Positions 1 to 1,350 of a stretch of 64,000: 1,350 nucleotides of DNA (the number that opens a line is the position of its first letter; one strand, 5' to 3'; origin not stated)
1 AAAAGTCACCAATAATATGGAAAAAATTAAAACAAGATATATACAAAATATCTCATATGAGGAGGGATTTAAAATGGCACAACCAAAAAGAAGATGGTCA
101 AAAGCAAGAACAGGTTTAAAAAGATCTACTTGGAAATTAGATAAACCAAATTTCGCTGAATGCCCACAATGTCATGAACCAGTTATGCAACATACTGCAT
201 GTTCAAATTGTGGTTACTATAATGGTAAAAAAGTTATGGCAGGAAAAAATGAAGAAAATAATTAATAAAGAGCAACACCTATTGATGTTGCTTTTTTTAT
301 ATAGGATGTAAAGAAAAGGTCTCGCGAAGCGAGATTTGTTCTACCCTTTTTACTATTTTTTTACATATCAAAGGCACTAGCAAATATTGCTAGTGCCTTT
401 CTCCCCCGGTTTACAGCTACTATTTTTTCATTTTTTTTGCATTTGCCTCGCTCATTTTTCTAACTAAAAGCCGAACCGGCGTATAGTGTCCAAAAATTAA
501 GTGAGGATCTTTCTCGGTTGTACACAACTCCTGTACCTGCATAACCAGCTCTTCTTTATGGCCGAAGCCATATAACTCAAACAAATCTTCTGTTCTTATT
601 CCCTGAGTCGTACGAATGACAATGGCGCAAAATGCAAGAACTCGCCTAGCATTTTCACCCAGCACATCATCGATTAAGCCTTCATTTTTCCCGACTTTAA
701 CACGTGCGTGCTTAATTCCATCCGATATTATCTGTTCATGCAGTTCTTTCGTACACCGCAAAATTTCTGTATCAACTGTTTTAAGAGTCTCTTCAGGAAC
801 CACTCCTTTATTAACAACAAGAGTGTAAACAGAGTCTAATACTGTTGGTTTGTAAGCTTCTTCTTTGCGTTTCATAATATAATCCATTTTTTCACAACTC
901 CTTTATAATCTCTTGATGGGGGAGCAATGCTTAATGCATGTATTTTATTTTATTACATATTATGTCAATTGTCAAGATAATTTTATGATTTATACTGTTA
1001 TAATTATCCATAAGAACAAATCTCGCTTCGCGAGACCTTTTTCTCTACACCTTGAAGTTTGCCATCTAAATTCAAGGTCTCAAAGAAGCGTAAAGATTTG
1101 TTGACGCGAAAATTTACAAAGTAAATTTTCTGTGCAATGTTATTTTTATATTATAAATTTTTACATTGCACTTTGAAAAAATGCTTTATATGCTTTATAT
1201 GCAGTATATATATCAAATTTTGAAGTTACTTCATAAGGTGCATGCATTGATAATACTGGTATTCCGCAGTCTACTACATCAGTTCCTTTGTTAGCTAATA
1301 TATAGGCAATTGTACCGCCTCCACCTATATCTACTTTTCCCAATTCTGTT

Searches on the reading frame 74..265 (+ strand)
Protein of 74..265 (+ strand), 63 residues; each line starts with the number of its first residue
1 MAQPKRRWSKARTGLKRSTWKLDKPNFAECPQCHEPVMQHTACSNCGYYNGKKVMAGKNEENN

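Call 26: find_encoding_contigs(protein=window:74-265:+, flank=3000, max_places=10)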
Protein window:74-265:+ (63 aa): 5 contigs read that carry it; 1 place shown.
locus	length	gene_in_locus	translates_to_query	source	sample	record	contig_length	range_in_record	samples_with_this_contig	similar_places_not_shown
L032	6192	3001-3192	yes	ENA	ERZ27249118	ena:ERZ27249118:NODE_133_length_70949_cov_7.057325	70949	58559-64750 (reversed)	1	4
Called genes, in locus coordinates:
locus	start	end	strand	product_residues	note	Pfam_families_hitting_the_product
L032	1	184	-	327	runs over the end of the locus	PF01210:NAD_Gly3P_dh_N, PF02558:ApbA (faint), PF07479:NAD_Gly3P_dh_C, PF20618:GPD_NAD_C_bact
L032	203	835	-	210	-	PF02660:G3P_acyltransf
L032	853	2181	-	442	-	PF00009:GTP_EFTU, PF01926:MMR_HSR1, PF02421:FeoB_N, PF04548:AIG1, PF00009:GTP_EFTU, PF01926:MMR_HSR1, PF02421:FeoB_N, PF14714:KH_dom-like, +6 more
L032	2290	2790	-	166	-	PF00383:dCMP_cyt_deam_1, PF14437:MafB19-deam (weak)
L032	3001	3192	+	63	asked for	PF01783:Ribosomal_L32p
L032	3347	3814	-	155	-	-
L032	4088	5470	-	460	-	PF02127:Peptidase_M18, PF05343:Peptidase_M42 (faint)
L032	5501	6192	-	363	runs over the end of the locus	PF01926:MMR_HSR1, PF02421:FeoB_N, PF06071:YchF-GTPase_C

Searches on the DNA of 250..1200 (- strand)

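Call 55: search_rna_families(source=window, start=250, end=1200, threshold=evalue, max_evalue=1)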
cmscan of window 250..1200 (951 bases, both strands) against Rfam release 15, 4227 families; matches with E-value up to 1: 4.
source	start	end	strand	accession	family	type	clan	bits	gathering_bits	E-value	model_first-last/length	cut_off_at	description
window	368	446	-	RF00112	CyaR_RyeE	Gene; sRNA;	-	21.6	47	0.33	1-85/85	no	CyaR/Rye RNA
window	361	430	-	RF02055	STnc380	Gene; sRNA;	-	21.3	60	0.14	1-108/108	no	Enterobacterial sRNA STnc380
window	570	620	+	RF03056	RAGATH-35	Gene; sRNA;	-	19.7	38.9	0.59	1-87/87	no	RAGATH-35 RNA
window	357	413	+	RF00885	MIR821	Gene; miRNA;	-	18.1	249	0.86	1-275/275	no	MIR821 microRNA precursor family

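Call 86: search_dna_similar(query=window:1013-1143:-, collection=plasmids, mode=distant, max_evalue=0.001)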
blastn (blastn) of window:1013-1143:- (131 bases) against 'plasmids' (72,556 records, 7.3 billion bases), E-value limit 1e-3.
No match.
